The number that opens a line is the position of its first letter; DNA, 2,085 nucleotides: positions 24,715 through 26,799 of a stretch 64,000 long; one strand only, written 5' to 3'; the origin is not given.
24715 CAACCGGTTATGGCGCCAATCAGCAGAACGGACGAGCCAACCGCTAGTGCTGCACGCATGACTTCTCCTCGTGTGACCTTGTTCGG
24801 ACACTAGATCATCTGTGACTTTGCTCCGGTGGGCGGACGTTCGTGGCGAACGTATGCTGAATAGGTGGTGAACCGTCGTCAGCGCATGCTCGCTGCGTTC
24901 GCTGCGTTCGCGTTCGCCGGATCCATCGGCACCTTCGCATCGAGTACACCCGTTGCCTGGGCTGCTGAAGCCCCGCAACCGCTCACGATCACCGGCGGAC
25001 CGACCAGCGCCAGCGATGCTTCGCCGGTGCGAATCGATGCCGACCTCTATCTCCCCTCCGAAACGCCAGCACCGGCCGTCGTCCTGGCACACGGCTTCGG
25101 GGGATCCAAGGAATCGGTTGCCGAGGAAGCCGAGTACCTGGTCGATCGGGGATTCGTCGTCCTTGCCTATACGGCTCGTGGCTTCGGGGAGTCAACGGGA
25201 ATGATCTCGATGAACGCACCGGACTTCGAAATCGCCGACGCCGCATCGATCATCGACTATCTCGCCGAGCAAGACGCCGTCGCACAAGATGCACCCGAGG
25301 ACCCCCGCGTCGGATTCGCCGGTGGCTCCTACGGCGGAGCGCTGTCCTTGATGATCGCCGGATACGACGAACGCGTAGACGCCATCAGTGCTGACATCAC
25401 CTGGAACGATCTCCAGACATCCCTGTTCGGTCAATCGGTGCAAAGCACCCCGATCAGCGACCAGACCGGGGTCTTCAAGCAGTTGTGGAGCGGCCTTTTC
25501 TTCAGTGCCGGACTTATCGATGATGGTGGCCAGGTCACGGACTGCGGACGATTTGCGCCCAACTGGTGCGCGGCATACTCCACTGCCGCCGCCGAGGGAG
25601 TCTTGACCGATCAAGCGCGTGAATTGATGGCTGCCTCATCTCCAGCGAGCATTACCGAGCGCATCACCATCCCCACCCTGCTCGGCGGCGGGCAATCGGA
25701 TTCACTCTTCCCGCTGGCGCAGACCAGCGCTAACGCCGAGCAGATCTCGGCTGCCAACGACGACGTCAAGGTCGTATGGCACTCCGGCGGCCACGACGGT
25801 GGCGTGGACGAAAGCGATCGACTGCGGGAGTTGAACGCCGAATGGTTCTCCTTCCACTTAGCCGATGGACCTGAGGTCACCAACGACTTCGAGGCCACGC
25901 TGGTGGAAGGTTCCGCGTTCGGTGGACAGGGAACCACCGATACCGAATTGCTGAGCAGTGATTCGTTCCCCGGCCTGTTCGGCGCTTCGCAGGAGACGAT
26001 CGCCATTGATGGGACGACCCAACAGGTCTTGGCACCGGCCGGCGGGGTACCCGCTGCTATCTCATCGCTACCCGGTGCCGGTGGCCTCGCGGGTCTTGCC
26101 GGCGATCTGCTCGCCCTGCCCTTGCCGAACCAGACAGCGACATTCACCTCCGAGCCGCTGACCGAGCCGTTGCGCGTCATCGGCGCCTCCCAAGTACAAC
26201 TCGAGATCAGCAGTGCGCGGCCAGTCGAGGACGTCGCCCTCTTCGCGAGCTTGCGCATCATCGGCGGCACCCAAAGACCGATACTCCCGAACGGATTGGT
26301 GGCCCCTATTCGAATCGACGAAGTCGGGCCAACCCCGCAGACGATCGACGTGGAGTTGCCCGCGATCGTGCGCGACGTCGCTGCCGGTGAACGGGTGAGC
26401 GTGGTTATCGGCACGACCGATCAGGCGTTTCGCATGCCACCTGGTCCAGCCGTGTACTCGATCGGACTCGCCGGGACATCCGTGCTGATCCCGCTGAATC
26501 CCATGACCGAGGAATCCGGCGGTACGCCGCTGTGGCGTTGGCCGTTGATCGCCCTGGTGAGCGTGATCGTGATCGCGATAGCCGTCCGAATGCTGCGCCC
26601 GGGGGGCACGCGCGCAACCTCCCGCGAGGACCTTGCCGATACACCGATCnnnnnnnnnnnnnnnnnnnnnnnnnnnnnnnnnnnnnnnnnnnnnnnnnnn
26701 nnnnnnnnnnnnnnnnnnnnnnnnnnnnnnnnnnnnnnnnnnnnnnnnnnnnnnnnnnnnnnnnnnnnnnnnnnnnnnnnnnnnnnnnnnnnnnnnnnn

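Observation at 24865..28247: ABC transporter whose ATPase is fused through a single TM helix to an extracellular serine hydrolase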

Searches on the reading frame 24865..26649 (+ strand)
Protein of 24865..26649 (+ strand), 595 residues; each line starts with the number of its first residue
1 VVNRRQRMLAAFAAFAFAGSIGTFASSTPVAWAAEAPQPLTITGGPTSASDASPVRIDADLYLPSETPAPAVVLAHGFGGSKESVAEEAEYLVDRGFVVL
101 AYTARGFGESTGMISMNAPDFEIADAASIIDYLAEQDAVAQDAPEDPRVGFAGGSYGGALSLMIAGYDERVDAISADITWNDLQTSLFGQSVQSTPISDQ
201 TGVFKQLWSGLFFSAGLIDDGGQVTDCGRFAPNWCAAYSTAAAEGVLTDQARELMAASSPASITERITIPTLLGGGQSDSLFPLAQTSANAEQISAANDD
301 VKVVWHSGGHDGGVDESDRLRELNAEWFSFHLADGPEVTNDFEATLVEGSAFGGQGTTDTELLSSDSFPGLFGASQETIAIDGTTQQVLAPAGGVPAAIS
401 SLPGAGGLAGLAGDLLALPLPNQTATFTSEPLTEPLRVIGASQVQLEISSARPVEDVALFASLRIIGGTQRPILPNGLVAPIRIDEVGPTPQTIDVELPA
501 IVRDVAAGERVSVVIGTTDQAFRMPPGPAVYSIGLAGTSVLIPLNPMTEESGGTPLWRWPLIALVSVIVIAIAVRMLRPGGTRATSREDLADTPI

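Call 20: search_protein_representatives(protein=window:24865-26649:+)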
Query: 595 residues. Proteins with E-value up to 0.001 (for the whole library): 3927; up to 1e-10: 1295; up to 1e-30: 324. The best 150 are listed.
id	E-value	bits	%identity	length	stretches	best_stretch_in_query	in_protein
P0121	7.5e-189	645.7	55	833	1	33-595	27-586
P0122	2.3e-162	558.2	50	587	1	28-594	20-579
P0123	2.8e-126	439.1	53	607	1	6-414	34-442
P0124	3.7e-119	415.6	43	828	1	50-580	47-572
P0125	4.4e-111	388.9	51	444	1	171-559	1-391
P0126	6.2e-111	388.4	49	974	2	225-583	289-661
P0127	3.0e-110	386.2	47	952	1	40-577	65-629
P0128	4.7e-109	382.2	40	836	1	5-573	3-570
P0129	9.3e-107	374.6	44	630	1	4-584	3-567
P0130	7.3e-106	371.7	42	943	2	225-587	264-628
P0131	1.4e-103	364.1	39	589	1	53-578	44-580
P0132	7.0e-103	361.8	41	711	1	3-577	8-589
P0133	1.3e-101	357.6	48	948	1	41-536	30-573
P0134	7.4e-101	355.2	43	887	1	2-594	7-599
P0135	2.5e-100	353.4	40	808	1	25-577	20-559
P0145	1.8e-92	327.4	42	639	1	9-543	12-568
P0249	1.1e-48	182.9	33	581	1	26-584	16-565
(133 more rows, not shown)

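Call 25: search_solved_structures(query=window:24865-26514:+, max_evalue=0.01, show_alignments=2)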
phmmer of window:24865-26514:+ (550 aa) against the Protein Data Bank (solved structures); distinct sequences matched with E-value up to 0.01: 44.
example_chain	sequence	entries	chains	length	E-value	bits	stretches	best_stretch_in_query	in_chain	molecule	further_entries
8yzo_A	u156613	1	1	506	3.6e-14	55.8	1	87-248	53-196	Lipase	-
8yzn_A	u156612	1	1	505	4.3e-14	55.5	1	87-248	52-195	Lipase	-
8b4u_A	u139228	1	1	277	1.5e-12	50.4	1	65-173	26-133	Alpha/beta hydrolase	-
9pjb_A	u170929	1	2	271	6.7e-12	48.3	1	65-173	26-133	MHETase MHT043-5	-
7qjm_A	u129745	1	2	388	1.3e-09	40.8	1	55-176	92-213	alpha/beta-hydrolase (202)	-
2hdw_A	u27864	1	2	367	4.9e-08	35.5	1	53-206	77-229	Hypothetical protein PA2218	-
7qjn_A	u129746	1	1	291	1.4e-07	34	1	45-175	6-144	Dienelactone hydrolase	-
1a8s_A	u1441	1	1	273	3.5e-07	32.7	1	68-327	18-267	CHLOROPEROXIDASE F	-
5xb6_A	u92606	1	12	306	1.1e-06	31.1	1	55-175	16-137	Uncharacterized protein YcjY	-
9pir_A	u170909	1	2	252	6.5e-06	28.5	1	56-167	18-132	Alpha/beta fold hydrolase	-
9pic_A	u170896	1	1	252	7.2e-06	28.4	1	56-167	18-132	Alpha/beta fold hydrolase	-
9pid_A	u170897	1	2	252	7.5e-06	28.3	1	56-166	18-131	Alpha/beta fold hydrolase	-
1brt_A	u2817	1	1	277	8.4e-06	28.2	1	59-142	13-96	BROMOPEROXIDASE A2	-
1bro_A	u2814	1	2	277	9.7e-06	27.9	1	59-141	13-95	BROMOPEROXIDASE A2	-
1a7u_A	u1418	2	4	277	1.1e-05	27.8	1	59-141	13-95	CHLOROPEROXIDASE T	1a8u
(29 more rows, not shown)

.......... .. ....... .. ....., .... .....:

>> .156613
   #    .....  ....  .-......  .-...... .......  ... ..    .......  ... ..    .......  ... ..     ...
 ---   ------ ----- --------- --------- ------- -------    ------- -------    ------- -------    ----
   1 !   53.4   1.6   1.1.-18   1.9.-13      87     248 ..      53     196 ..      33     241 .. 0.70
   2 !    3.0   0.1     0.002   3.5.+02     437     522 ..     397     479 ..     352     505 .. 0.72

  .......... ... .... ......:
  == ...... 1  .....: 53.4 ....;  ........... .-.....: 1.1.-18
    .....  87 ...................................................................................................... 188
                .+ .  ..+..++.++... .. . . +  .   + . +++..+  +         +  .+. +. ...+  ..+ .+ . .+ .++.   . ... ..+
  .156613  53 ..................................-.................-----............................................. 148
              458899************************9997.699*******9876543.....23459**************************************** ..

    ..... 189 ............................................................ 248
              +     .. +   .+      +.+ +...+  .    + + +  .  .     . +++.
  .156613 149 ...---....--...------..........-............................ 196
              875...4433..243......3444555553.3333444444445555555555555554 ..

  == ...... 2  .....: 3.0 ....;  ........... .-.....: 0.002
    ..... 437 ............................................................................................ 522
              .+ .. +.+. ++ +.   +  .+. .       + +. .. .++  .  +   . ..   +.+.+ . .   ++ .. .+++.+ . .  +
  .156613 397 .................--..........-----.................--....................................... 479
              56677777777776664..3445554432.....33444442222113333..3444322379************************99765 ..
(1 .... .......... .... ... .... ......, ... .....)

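Call 36: find_encoding_contigs(protein=P0131, flank=5000, max_places=2)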
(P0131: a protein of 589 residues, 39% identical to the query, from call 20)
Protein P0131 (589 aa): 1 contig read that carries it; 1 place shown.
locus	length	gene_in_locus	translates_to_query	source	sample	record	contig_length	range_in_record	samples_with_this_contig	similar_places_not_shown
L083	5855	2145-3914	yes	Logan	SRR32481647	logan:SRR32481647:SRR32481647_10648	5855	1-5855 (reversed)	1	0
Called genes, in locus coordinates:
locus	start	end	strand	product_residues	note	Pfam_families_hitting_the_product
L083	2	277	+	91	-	?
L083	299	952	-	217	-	PF01040:UbiA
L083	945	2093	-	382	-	PF03712:Cu2_monoox_C (weak)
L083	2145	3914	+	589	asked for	PF12740:PETase (faint), PF01738:DLH (faint), PF02129:Peptidase_S15, PF20434:BD-FAE (faint), PF00561:Abhydrolase_1, PF12146:Hydrolase_4, PF12697:Abhydrolase_6 (weak), PF08530:PepX_C, +1 more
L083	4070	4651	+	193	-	PF00005:ABC_tran, PF13304:AAA_21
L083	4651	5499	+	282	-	PF10920:DUF2705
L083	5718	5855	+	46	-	?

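Call 37: find_encoding_contigs(protein=P0249, flank=5000, max_places=2)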
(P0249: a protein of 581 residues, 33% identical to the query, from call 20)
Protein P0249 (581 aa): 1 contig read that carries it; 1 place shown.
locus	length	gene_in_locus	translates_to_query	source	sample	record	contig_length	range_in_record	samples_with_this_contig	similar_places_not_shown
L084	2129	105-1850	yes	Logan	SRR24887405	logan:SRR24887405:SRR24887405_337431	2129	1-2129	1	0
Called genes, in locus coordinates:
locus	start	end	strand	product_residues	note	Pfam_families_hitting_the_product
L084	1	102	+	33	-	?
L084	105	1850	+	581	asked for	PF01738:DLH (faint), PF02129:Peptidase_S15, PF05448:AXE1 (weak), PF00326:Peptidase_S9 (faint), PF00561:Abhydrolase_1, PF12146:Hydrolase_4, PF08530:PepX_C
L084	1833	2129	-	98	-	?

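Call 38: find_encoding_contigs(protein=P0145, flank=5000, max_places=2)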
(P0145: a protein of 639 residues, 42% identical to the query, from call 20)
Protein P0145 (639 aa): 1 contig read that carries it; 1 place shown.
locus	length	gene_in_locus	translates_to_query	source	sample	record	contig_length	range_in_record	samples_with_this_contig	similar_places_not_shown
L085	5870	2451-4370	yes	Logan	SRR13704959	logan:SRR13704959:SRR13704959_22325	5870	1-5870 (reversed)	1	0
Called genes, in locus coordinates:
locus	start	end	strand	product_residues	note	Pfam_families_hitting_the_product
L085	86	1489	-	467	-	PF01943:Polysacc_synt, PF13440:Polysacc_synt_3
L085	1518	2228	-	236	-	-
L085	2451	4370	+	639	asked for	PF01738:DLH (faint), PF02129:Peptidase_S15, PF00561:Abhydrolase_1, PF12146:Hydrolase_4, PF12697:Abhydrolase_6 (weak), PF00326:Peptidase_S9 (faint), PF08530:PepX_C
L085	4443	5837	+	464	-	-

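Call 71: search_protein_families(library=ncbifam, proteins=[window:24865-26649:+], max_evalue=0.01)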
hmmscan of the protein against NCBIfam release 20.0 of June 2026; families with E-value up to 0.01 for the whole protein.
window:24865-26649:+ (595 aa): 13 families
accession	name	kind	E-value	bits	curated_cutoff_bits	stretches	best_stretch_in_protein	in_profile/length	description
NF047920.1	lactonase_UilS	equivalog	1.5e-17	64.3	400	1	57-185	11-136/285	UilS family quorum-quenching N-acyl-homoserine lactonase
TIGR00976.1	CocE_NonD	subfamily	1.9e-17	63.5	66.3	2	55-167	7-117/550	CocE/NonD family hydrolase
NF003780.0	PRK05371.1-1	subfamily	2e-09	36.5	642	1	423-544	454-582/594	Xaa-Pro dipeptidyl-peptidase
NF051488.1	bifunc_PcaDC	exception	5.1e-06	25.9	390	1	67-298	10-223/375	bifunctional 3-oxoadipate enol-lactonase/4-carboxymuconolactone decarboxylase PcaDC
TIGR03611.1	RutD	equivalog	2e-05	24.1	238.5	1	61-135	5-75/258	pyrimidine utilization protein D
NF047917.1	MetX_acetyl_MTB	exception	8.6e-05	21.8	475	1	265-323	297-354/361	homoserine O-acetyltransferase MetX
NF051441.1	BisHyethTerphBdeA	equivalog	0.00036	19.9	520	1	59-181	86-202/305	bis(hydroxyethyl) terephthalate hydrolase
NF004514.1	PRK05855.1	equivalog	0.00036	19.2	455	1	66-143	19-91/578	SDR family oxidoreductase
TIGR01392.2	MetX_acetyl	equivalog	0.002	17.2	500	1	259-322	281-344/351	homoserine O-acetyltransferase MetX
NF041556.1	tannase_B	equivalog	0.0021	17.4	300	1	62-165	75-173/463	subtype B tannase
TIGR02427.1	protocat_pcaD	equivalog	0.0025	17.2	255.85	0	68-174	12-107/251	3-oxoadipate enol-lactonase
NF006449.0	PRK08775.1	equivalog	0.0039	16.2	296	0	265-323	275-332/344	homoserine O-succinyltransferase MetX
NF050058.1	e_dPHAscl_type1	hypoth_equivalog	0.0076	15.7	150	0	54-175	5-133/276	extracellular catalytic domain type 1 short-chain-length polyhydroxyalkanoate depolymerase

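Call 74: search_dna_similar(query=window:24865-26649:+, collection=plasmids, mode=protein, max_evalue=1e-10, max_rows=15)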
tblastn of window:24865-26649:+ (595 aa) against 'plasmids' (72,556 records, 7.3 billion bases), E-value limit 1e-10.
Records with a match: 14; places in all: 16; records where one place covers at least 80% of the query: 2.
Best place of each record, by identity: <60% 14.
By first word of the organism name: Streptomyces 4; Vibrio 3; Leptospira 2; Tsukamurella 1; Nonomuraea 1; Haloterrigena 1; Mycobacterium 1; Burkholderia 1.
By predicted mobility (MOB-suite, as given by PLSDB): non-mobilizable 8; mobilizable 3; conjugative 3.
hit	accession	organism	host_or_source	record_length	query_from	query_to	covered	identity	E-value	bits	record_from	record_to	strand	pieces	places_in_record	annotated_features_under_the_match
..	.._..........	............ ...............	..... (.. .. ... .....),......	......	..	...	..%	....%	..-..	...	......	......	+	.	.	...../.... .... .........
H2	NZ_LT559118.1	Nonomuraea gerenzanensis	-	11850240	38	559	88%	38.3%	5e-91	315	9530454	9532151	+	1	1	none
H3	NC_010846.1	Leptospira biflexa serovar Patoc strain 'Patoc 1 (Ames)'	-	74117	55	525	79%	23.2%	4e-12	77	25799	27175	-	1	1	alpha/beta fold hydrolase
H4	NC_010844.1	Leptospira biflexa serovar Patoc strain 'Patoc 1 (Paris)'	-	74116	55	525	79%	23.2%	4e-12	77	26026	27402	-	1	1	alpha/beta fold hydrolase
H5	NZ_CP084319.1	Haloterrigena alkaliphila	Salt lake,Salt lake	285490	55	366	52%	31.6%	5e-25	118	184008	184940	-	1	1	CocE/NonD family hydrolase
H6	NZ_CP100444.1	Streptomyces rimosus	pure culture,OTC cluster deletion ...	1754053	57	316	44%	36.4%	6e-36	152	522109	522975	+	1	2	record has no annotation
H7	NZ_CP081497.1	Streptomyces sp. BHT-5-2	whole organism,plant soil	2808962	31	316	48%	32.6%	8e-33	142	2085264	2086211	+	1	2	none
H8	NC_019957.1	Mycobacterium sp. JS623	-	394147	96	374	47%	31.9%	5e-24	115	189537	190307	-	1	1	CocE/NonD family hydrolase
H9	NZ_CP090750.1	Burkholderia multivorans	Homo sapiens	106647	70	286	36%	29.7%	9e-12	76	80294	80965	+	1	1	alpha/beta fold hydrolase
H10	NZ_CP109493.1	Streptomyces sp. NBC_01435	-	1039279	65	273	35%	29.9%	6e-13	80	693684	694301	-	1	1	record has no annotation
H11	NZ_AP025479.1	Vibrio crassostreae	-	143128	55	190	23%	34.3%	2e-12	78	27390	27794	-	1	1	alpha/beta fold hydrolase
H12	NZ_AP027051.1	Vibrio nigripulchritudo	Penaeus vannamei,cell ...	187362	57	189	22%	32.4%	9e-11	73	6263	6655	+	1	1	alpha/beta fold hydrolase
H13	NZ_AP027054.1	Vibrio nigripulchritudo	Penaeus vannamei,cell ...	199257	57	189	22%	32.4%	9e-11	73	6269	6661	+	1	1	alpha/beta fold hydrolase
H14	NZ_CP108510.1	Streptomyces sp. NBC_01237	-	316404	96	188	16%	45.2%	2e-12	78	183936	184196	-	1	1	alpha/beta fold hydrolase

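Call 75: get_annotated_region(hit=H1, flank=5000)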
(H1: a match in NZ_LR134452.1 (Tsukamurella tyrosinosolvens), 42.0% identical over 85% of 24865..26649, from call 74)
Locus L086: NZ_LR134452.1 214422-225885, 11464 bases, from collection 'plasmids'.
description: Tsukamurella tyrosinosolvens strain NCTC13231 plasmid 10, complete sequence
organism: Tsukamurella tyrosinosolvens (NCBI taxid 57704)
taxonomy: Bacteria; Actinomycetota; Actinomycetes; Mycobacteriales; Tsukamurellaceae; Tsukamurella; Tsukamurella tyrosinosolvens
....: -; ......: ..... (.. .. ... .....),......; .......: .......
typing (MOB-suite, as given by PLSDB): non-mobilizable
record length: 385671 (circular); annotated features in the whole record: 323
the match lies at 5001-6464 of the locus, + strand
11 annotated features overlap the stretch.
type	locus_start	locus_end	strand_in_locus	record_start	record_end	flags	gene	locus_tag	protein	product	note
CDS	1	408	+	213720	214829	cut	sfnG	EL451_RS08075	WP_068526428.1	dimethylsulfone monooxygenase SfnG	GO:0006790 - sulfur compound metabolic process [Evidence IEA]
CDS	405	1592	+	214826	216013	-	-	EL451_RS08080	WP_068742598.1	SfnB family sulfur acquisition oxidoreductase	GO:0006790 - sulfur compound metabolic process [Evidence IEA]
CDS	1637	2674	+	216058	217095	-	-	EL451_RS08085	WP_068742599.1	Atu2307/SP_0267 family LLM class monooxygenase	-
CDS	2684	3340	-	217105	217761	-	-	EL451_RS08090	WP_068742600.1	maleylpyruvate isomerase family mycothiol-dependent enzyme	-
CDS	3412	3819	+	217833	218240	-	-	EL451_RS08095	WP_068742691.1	MarR family transcriptional regulator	GO:0006355 - regulation of DNA-templated transcription [Evidence IEA]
CDS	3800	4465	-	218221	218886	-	-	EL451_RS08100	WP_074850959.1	SPFH domain-containing protein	-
CDS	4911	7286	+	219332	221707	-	-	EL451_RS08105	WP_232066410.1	alpha/beta fold hydrolase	-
CDS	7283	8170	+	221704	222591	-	-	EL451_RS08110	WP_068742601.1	ABC transporter permease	-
CDS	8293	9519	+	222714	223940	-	-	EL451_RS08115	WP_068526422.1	Fic family protein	-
CDS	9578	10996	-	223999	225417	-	-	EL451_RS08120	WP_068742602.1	aldehyde dehydrogenase family protein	-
CDS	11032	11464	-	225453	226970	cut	-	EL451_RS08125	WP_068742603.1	GMC family oxidoreductase N-terminal domain-containing protein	-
